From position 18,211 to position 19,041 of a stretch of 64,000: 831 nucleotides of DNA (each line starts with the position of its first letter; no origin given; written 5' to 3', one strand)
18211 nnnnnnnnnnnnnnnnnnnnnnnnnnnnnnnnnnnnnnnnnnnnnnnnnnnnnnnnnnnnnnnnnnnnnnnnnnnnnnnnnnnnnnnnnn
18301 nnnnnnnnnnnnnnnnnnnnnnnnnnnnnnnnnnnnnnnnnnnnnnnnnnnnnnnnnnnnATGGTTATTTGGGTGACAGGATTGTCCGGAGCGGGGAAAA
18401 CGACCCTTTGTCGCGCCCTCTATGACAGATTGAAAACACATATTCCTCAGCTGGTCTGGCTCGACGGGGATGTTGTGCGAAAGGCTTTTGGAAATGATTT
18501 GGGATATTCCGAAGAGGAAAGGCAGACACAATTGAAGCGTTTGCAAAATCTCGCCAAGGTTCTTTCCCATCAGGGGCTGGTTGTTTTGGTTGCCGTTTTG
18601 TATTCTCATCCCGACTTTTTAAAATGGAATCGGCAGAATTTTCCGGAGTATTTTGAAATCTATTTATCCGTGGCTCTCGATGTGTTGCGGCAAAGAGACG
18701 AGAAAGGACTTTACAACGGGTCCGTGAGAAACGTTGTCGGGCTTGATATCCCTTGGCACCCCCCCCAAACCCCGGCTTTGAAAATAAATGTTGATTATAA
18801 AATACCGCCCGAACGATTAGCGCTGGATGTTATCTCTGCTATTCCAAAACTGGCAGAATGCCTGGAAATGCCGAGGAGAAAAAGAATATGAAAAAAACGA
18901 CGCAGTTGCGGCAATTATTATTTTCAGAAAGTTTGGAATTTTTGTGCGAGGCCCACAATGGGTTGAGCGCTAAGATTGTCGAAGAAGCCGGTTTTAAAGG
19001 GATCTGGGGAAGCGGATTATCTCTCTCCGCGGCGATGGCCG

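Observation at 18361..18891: APS-kinase-like gene translationally coupled to the phosphonate genes: possible 3'-kinase making a PAPS-like phosphonate donor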

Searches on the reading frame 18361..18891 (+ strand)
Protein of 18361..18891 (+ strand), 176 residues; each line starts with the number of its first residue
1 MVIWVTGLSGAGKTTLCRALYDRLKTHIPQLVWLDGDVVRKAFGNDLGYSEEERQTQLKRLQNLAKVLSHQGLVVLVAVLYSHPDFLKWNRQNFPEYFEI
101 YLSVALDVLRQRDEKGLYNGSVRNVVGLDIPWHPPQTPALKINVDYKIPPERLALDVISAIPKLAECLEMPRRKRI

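Call 4: search_protein_families(library=pfam, proteins=[window:18361-18891:+], max_evalue=0.01)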
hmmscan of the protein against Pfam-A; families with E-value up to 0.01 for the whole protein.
window:18361-18891:+ (176 aa): 11 families
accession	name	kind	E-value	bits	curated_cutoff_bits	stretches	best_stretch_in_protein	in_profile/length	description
PF01583.26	APS_kinase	-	1.6e-32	113.1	21.1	1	1-142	3-151/152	Adenylylsulphate kinase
PF13238.12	AAA_18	-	8.9e-08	33.1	29.4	1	3-115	1-110/128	AAA domain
PF13671.12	AAA_33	-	1.3e-06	29.3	27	1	2-78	1-77/143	AAA domain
PF24883.2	NPHP3_N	-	4e-05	24.3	24.8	1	2-103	24-114/164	Nephrocystin 3, N-terminal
PF13401.12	AAA_22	-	7.9e-05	23.4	27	1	2-73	7-84/130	AAA domain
PF13191.12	AAA_16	-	0.00025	22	32.6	1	3-27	27-51/167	AAA ATPase domain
PF00005.33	ABC_tran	-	0.00081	20.4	25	1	3-57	14-70/137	ABC transporter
PF06414.18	Zeta_toxin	-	0.0021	18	22.3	1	2-45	18-60/199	Zeta toxin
PF13207.12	AAA_17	-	0.0053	17.5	27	0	6-50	1-40/136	AAA domain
PF03029.23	ATP_bind_1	-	0.0053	17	27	1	5-36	1-34/240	Conserved hypothetical ATP binding protein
PF02223.23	Thymidylate_kin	-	0.0088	16.2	27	0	7-27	3-23/185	Thymidylate kinase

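Call 5: search_protein_families(library=ncbifam, proteins=[window:18361-18891:+], max_evalue=0.001)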
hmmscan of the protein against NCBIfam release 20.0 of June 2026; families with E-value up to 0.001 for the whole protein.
window:18361-18891:+ (176 aa): 7 families
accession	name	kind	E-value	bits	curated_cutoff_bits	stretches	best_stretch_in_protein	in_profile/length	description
NF004041.0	PRK05541.1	subfamily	2.7e-39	135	127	1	1-145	8-154/176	adenylyl-sulfate kinase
TIGR00455.1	apsK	equivalog_domain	9.4e-37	126.5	138.7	1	1-147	19-171/184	adenylyl-sulfate kinase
NF002059.0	PRK00889.1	subfamily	6.3e-35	120.4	244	1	1-147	6-156/177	adenylyl-sulfate kinase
NF003013.0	PRK03846.1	subfamily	1.1e-29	103.6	163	1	1-146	29-180/202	adenylyl-sulfate kinase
NF004035.0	PRK05506.1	subfamily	5.6e-29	100.9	715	1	2-159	462-624/632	bifunctional sulfate adenylyltransferase subunit 1/adenylylsulfate kinase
NF004040.0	PRK05537.1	equivalog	3.9e-28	98.2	669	1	2-158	398-561/572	bifunctional sulfate adenylyltransferase/adenylylsulfate kinase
TIGR03574.1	selen_PSTK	equivalog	0.0001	21.9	290.5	1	3-113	2-113/249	L-seryl-tRNA(Sec) kinase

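Call 6: search_solved_structures(query=window:18361-18891:+, max_evalue=0.001, show_alignments=3)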
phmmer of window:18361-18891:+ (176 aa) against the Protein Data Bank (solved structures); distinct sequences matched with E-value up to 0.001: 24.
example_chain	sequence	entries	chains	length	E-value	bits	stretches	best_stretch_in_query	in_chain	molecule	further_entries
7yq0_A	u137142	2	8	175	4e-26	95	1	2-151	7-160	Adenylyl-sulfate kinase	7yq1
5cb6_A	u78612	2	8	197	6.2e-26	94.4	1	2-147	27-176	Probable adenylyl-sulfate kinase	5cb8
8a8h_A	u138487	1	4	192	8.6e-23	84.1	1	2-154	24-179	APS kinase from Methanothermococcus thermolithotrophicus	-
2pey_A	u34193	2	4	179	3.7e-22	82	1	2-145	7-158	Bifunctional 3'-phosphoadenosine 5'-phosphosulfate synthetase 1 (PAPS synthetase 1) (PAPSS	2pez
2ofw_A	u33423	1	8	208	4.7e-22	81.7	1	2-145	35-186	APS kinase domain of the PAPS synthetase 1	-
8i1m_A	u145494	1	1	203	5.7e-22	81.4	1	2-145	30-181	PAPSS1 protein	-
2ofx_A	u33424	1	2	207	6.1e-22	81.4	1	2-145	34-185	Bifunctional 3'-phosphoadenosine 5'-phosphosulfate synthetase 1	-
1x6v_B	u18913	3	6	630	6.5e-21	78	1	2-145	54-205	Bifunctional 3'-phosphoadenosine 5'-phosphosulfate synthetase 1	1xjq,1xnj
8i1n_A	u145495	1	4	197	7.5e-21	77.8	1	2-142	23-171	Bifunctional 3'-phosphoadenosine 5'-phosphosulfate synthase 2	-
2ax4_A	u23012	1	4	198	7.7e-21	77.8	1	2-142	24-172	Bifunctional 3'-phosphoadenosine 5'-phosphosulfate synthetase 2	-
8i1o_A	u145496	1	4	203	8.3e-21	77.7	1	2-142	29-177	Bifunctional 3'-phosphoadenosine 5'-phosphosulfate synthase 2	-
2gks_A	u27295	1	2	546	1.3e-20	77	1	3-162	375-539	Bifunctional SAT/APS kinase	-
2yvu_A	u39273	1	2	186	1.9e-20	76.5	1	2-145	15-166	Probable adenylyl-sulfate kinase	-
3uie_A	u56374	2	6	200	7.9e-20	74.5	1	2-157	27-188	Adenylyl-sulfate kinase 1, chloroplastic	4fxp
23vk_A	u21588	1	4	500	2.3e-18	69.7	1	2-147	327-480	adenylyl-sulfate kinase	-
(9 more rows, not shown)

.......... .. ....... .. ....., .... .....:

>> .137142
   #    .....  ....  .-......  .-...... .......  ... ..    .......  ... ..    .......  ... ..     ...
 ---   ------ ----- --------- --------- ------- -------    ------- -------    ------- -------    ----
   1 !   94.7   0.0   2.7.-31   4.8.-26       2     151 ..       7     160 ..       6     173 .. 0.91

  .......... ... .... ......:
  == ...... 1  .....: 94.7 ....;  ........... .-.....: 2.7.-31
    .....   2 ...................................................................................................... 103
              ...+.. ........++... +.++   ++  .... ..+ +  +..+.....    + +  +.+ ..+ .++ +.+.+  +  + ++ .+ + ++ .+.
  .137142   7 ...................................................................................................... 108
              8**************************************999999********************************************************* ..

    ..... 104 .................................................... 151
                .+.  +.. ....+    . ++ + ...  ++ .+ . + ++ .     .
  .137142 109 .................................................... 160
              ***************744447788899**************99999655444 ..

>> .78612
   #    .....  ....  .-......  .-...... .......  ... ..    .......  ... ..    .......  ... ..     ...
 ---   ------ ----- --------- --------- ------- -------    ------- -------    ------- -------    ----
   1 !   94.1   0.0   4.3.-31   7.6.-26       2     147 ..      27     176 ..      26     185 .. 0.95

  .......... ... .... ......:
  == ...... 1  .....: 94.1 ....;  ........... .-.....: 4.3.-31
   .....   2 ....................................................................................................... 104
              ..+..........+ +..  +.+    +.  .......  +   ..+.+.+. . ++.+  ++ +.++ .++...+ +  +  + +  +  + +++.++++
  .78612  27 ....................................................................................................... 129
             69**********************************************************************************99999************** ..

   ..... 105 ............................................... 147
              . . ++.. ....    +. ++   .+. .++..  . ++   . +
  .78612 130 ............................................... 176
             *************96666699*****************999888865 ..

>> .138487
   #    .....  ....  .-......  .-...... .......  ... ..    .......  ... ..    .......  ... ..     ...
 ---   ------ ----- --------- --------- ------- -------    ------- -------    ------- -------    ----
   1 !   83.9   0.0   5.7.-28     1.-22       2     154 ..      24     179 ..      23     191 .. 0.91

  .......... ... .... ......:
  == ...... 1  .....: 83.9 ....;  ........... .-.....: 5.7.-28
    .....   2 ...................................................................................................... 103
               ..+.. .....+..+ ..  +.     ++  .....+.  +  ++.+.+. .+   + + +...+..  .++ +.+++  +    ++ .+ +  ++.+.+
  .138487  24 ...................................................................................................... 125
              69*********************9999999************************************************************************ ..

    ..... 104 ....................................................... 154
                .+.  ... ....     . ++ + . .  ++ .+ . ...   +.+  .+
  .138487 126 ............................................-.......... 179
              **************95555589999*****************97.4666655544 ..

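Call 9: find_homologous_proteins(query=window:18361-18891:+, max_evalue=1e-10)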
Query window:18361-18891:+ (176 aa): 7416 proteins with E <= 1e-10 among 8000 candidates; the best 120 are listed.
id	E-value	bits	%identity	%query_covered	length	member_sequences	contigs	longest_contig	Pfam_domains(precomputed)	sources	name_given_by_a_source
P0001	2.7e-114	397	100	100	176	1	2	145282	PF13671.13,PF13238.13,PF01583.27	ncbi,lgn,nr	ncbi:MAG: adenylyl-sulfate kinase [Deltaproteobacteria bacterium]|nr:adenylyl-sulfate kinase [Deltap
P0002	3.9e-90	318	81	96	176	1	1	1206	PF13238.13,PF01583.27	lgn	-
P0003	2.7e-65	237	60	96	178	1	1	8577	PF01583.27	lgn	-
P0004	3.8e-62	227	63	97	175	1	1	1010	PF13671.13,PF13238.13,PF01583.27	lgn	-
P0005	4.0e-62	227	61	93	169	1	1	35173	PF01583.27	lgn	-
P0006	1.8e-61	225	60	99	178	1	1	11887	PF13671.13,PF01583.27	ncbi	-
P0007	2.1e-61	225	63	96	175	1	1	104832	PF13671.13,PF13238.13,PF01583.27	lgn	-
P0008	3.5e-61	224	62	95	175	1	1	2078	PF13238.13,PF01583.27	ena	-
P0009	3.7e-61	224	62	94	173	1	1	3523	PF13671.13,PF13238.13,PF01583.27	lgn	-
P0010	6.4e-61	223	60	99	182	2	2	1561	PF13671.13,PF13238.13,PF01583.27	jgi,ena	-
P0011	1.1e-60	222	60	95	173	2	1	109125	PF13671.13,PF13238.13,PF01583.27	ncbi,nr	ncbi:MAG: adenylyl-sulfate kinase [Candidatus Omnitrophica bacterium]|nr:adenylyl-sulfate kinase [Ca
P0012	1.7e-60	222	61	97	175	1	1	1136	PF13671.13,PF13238.13,PF01583.27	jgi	-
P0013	3.3e-60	221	61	96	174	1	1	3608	PF13671.13,PF13238.13,PF01583.27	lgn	-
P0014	4.1e-60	220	61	94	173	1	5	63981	PF13671.13,PF13238.13,PF01583.27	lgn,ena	-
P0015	4.4e-60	220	62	96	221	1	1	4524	PF13671.13,PF13238.13,PF01583.27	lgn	-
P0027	1.5e-58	215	59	96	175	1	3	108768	PF13238.13,PF01583.27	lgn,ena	-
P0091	7.4e-55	203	55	95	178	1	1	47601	PF13671.13,PF13238.13,PF01583.27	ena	-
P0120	1.8e-53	199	56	97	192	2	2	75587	PF13671.13,PF13238.13,PF01583.27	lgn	-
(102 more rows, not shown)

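Call 10: find_encoding_contigs(protein=window:18361-18891:+, flank=10000, max_places=6)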
Protein window:18361-18891:+ (176 aa): 2 contigs read that carry it; 1 place shown.
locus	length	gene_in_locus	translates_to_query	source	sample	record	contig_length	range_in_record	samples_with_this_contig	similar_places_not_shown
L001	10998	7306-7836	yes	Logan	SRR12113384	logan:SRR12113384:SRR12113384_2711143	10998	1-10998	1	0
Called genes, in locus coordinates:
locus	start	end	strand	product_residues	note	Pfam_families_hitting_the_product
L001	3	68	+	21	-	?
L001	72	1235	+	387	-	PF01041:DegT_DnrJ_EryC1, PF00155:Aminotran_1_2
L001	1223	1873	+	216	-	PF17836:PglD_N, PF25084:LbH_EIF2B, PF25087:GMPPB_C (faint), PF00132:Hexapep (weak), PF14602:Hexapep_2 (faint), PF00132:Hexapep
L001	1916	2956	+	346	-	PF01073:3Beta_HSD, PF01370:Epimerase, PF02719:Polysacc_synt_2, PF04321:RmlD_sub_bind, PF05368:NmrA (weak), PF07993:NAD_binding_4 (faint), PF13460:NAD_binding_10, PF16363:GDP_Man_Dehyd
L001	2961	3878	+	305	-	PF01370:Epimerase, PF04321:RmlD_sub_bind, PF16363:GDP_Man_Dehyd, PF02719:Polysacc_synt_2, PF07993:NAD_binding_4 (weak)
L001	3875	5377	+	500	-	-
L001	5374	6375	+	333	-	PF01408:GFO_IDH_MocA, PF22725:GFO_IDH_MocA_C3, PF02894:GFO_IDH_MocA_C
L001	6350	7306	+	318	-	PF13489:Methyltransf_23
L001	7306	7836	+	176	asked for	PF01583:APS_kinase, PF13238:AAA_18, PF13671:AAA_33 (weak)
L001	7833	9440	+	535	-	PF13714:PEP_mutase, PF00483:NTP_transferase (faint), PF12804:NTP_transf_3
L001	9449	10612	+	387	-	PF02776:TPP_enzyme_N, PF02775:TPP_enzyme_C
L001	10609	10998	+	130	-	?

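Call 11: find_encoding_contigs(protein=P0007, flank=10000, max_places=2)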
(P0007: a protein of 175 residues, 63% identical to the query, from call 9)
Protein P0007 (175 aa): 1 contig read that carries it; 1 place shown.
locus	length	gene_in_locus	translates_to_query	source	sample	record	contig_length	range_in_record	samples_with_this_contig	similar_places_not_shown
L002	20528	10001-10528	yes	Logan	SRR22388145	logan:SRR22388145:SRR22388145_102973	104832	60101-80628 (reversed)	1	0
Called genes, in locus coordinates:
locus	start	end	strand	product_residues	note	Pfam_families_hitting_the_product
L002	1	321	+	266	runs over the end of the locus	PF00106:adh_short, PF08659:KR (weak), PF13561:adh_short_C2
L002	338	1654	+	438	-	PF05050:Methyltransf_21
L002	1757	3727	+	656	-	-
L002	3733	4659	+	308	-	-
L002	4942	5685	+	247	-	-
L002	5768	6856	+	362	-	-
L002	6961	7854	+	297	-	PF01073:3Beta_HSD, PF01370:Epimerase, PF04321:RmlD_sub_bind, PF02719:Polysacc_synt_2, PF16363:GDP_Man_Dehyd, PF07993:NAD_binding_4 (weak)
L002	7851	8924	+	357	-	-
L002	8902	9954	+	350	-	PF01408:GFO_IDH_MocA (weak)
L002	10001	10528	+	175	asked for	PF01583:APS_kinase, PF13238:AAA_18 (weak), PF13671:AAA_33 (weak)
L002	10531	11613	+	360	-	PF14306:PUA_2, PF01747:ATP-sulfurylase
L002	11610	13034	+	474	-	PF00224:PK, PF02887:PK_C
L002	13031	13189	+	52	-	-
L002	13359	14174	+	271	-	PF02348:CTP_transf_3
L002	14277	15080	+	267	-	PF00106:adh_short, PF08659:KR (weak), PF13561:adh_short_C2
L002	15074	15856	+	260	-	PF02348:CTP_transf_3, PF12804:NTP_transf_3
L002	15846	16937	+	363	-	PF03102:NeuB, PF08666:SAF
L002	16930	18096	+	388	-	PF02350:Epimerase_2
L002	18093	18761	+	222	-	PF13489:Methyltransf_23 (weak), PF01209:Ubie_methyltran (weak), PF05175:MTS (weak), PF13847:Methyltransf_31, PF08241:Methyltransf_11, PF08242:Methyltransf_12, PF13649:Methyltransf_25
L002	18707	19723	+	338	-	PF01041:DegT_DnrJ_EryC1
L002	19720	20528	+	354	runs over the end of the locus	PF02388:FemAB (faint), PF13480:Acetyltransf_6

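Call 12: find_encoding_contigs(protein=P0011, flank=10000, max_places=2)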
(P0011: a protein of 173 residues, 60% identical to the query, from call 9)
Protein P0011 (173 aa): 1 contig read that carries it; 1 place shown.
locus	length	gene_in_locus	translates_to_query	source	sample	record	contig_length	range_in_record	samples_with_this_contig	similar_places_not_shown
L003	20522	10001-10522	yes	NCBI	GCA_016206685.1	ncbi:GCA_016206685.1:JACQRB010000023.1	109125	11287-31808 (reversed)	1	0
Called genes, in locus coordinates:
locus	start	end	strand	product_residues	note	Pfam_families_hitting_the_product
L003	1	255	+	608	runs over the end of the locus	PF00664:ABC_membrane (weak), PF00005:ABC_tran, PF02463:SMC_N (faint)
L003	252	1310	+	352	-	PF05050:Methyltransf_21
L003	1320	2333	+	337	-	PF00535:Glycos_transf_2, PF10111:Glyco_tranf_2_2 (weak)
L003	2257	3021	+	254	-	PF00483:NTP_transferase, PF12804:NTP_transf_3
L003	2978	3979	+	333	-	PF01073:3Beta_HSD, PF01370:Epimerase, PF02719:Polysacc_synt_2, PF04321:RmlD_sub_bind, PF07993:NAD_binding_4 (weak), PF16363:GDP_Man_Dehyd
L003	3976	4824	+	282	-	PF04794:YdjC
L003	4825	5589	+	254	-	PF01209:Ubie_methyltran, PF13489:Methyltransf_23, PF13847:Methyltransf_31, PF08241:Methyltransf_11, PF08242:Methyltransf_12, PF13649:Methyltransf_25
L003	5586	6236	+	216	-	PF01209:Ubie_methyltran (weak), PF05175:MTS (faint), PF13489:Methyltransf_23, PF13847:Methyltransf_31, PF08241:Methyltransf_11, PF08242:Methyltransf_12, PF13649:Methyltransf_25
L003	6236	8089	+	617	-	-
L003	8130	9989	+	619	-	PF00884:Sulfatase, PF01663:Phosphodiest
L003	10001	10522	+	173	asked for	PF01583:APS_kinase, PF13238:AAA_18 (weak), PF13671:AAA_33 (weak)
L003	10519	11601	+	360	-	PF14306:PUA_2, PF01747:ATP-sulfurylase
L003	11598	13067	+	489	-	PF00224:PK, PF02887:PK_C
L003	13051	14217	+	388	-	PF04055:Radical_SAM, PF13186:SPASM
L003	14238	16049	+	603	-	-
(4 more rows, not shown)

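Call 13: find_encoding_contigs(protein=P0027, flank=10000, max_places=2)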
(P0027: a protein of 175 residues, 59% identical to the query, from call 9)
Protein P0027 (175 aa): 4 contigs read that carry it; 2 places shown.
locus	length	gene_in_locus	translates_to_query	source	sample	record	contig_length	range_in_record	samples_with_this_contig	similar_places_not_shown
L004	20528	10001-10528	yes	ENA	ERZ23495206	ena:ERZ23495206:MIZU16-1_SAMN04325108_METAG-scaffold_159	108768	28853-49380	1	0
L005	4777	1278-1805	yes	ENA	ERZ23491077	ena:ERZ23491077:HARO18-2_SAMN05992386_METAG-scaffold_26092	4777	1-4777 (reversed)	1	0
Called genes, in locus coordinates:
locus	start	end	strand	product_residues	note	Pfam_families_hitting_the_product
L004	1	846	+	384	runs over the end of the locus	-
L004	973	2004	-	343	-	PF13480:Acetyltransf_6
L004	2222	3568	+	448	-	PF00070:Pyr_redox (weak), PF01266:DAO (weak), PF01593:Amino_oxidase, PF07992:Pyr_redox_2 (faint), PF12831:FAD_oxidored (faint), PF13450:NAD_binding_8, PF13454:NAD_binding_9 (faint)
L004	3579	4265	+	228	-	PF13489:Methyltransf_23, PF01209:Ubie_methyltran (weak), PF13847:Methyltransf_31, PF08241:Methyltransf_11, PF08242:Methyltransf_12, PF13649:Methyltransf_25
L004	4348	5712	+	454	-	PF16254:DUF4910, PF09940:DUF2172, PF16221:HTH_47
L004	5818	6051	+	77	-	-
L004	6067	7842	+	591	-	PF02543:Carbam_trans_N, PF16861:Carbam_trans_C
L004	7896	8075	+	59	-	PF19451:DUF5989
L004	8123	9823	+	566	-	PF07719:TPR_2 (faint)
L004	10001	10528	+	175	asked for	PF01583:APS_kinase, PF13238:AAA_18 (weak)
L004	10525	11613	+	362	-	PF14306:PUA_2, PF01747:ATP-sulfurylase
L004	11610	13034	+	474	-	PF00224:PK, PF02887:PK_C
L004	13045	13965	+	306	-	PF00685:Sulfotransfer_1 (weak)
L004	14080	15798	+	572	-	PF00664:ABC_membrane, PF09818:ABC_ATPase (faint), PF00005:ABC_tran, PF02463:SMC_N (faint)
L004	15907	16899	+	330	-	PF00106:adh_short, PF01073:3Beta_HSD, PF01370:Epimerase, PF02719:Polysacc_synt_2, PF04321:RmlD_sub_bind, PF05368:NmrA, PF16363:GDP_Man_Dehyd, PF13460:NAD_binding_10, +1 more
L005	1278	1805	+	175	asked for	PF01583:APS_kinase, PF13238:AAA_18 (weak)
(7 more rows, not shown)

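Call 23: find_related_loci(query=A1, collection=genome_contigs, flank=10000)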
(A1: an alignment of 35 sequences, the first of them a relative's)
Query A1 (176 aa) in genome_contigs; peptide patterns used: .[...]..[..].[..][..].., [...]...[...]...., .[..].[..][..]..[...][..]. (x = any residue, [..] = any of these).
600 stretches matched a pattern (row limit reached: there are more); 587 encode a relative of the query (tblastn E <= 1e-3); the best 80 are kept; 80 distinct loci.
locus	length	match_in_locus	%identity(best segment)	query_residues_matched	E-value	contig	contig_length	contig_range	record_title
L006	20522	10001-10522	55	1-170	8e-62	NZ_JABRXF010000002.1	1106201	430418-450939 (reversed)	Hongsoonwoonella zoysiae strain SY4-7 contig2, whole genome shotgun sequence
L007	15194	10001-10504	57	1-164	7e-62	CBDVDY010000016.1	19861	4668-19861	MAG TPA_asm: uncultured Alphaproteobacteria bacterium isolate SRR22302348_concoct_13 genome assembly, contig: ERZ2507359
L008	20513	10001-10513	57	1-167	4e-60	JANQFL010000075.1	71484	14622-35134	MAG: Sneathiellales bacterium isolate PL23a_bin.86 k99_5413838, whole genome shotgun sequence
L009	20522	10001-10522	55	1-170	3e-59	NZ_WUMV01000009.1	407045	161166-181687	Stappia sediminis strain BGMRC 2046 Scaffold5_1, whole genome shotgun sequence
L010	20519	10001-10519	54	1-169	5e-59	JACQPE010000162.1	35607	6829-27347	MAG: Elusimicrobia bacterium isolate NC_groundwater_1299_Ag_S-0.2um_52_32 S_p2_S4_coassembly_k141_3596838, whole genome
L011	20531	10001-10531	50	1-173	4e-58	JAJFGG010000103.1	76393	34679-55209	MAG: Alphaproteobacteria bacterium isolate OFTM58 OFTM58_102, whole genome shotgun sequence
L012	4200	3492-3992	54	2-164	5e-58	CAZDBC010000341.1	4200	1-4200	MAG TPA_asm: uncultured Kiloniellaceae bacterium isolate SRP141376_co4_6 genome assembly, contig: NODE_34759_length_4200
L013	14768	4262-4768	51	1-165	2e-55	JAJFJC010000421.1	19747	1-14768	MAG: Alphaproteobacteria bacterium isolate OFTM82 OFTM82_420, whole genome shotgun sequence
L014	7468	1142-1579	54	1-142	6e-55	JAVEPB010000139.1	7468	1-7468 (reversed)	MAG: bacterium isolate ODZ_NOB7a k141_1874073, whole genome shotgun sequence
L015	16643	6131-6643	49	2-168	2e-53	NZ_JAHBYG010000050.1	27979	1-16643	MAG: Ferrovibrio sp. isolate ACE_PRO18 PRO18_50, whole genome shotgun sequence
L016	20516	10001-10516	52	1-168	2e-53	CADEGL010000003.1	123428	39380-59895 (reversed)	MAG: uncultured Alphaproteobacteria bacterium isolate Alphaproteobacteria sp. RBC064 genome assembly, contig: MAG064_3,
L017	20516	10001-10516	51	1-168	3e-53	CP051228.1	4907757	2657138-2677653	MAG: Mesoflavibacter sp. isolate ih5 chromosome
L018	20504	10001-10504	53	1-164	1e-52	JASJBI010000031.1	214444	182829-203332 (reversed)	MAG: Alphaproteobacteria bacterium isolate MO_074.B3 MO_074.c_190, whole genome shotgun sequence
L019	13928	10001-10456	53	2-153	4e-49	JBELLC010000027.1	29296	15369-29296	MAG: Nisaea sp. isolate REMEI165_ass_metaspades_bin.32 NODE_1592_length_29296_cov_8.750145, whole genome shotgun sequenc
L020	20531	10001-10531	44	1-172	1e-45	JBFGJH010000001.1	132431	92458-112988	MAG: Acidimicrobiia bacterium isolate Mix_sand03.2021.01.D.107 k141_1608975_length_132431_cov_17.2471, whole genome shot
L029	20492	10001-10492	41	2-161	6e-38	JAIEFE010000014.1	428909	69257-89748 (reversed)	MAG: Lachnospiraceae bacterium isolate SC0398_S12_2 SC0398_S12_2_contig_14, whole genome shotgun sequence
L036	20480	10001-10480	43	2-164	1e-36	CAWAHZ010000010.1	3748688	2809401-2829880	MAG: Bryobacterales bacterium isolate MFD04434.bin.1.11 genome assembly, contig: contig_762, whole genome shotgun sequen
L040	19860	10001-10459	42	2-151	3e-36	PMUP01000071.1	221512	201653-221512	MAG: Bryobacterales bacterium isolate palsa_144 73.20110700_P3M.16_contig_67, whole genome shotgun sequence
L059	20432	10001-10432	40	2-145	8e-34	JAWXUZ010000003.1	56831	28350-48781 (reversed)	MAG: Bacillota bacterium isolate FM_62_G117_IV NODE_207_length_56832_cov_4.220627, whole genome shotgun sequence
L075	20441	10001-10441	38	1-143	6e-32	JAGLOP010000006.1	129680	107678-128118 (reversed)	MAG: Arcobacteraceae bacterium isolate RS_7_4 ROV157_7.bin.4.fa_6, whole genome shotgun sequence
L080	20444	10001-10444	40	2-145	6e-31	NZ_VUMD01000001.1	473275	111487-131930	Clostridium porci strain WCA-389-WT-23D1 seq1, whole genome shotgun sequence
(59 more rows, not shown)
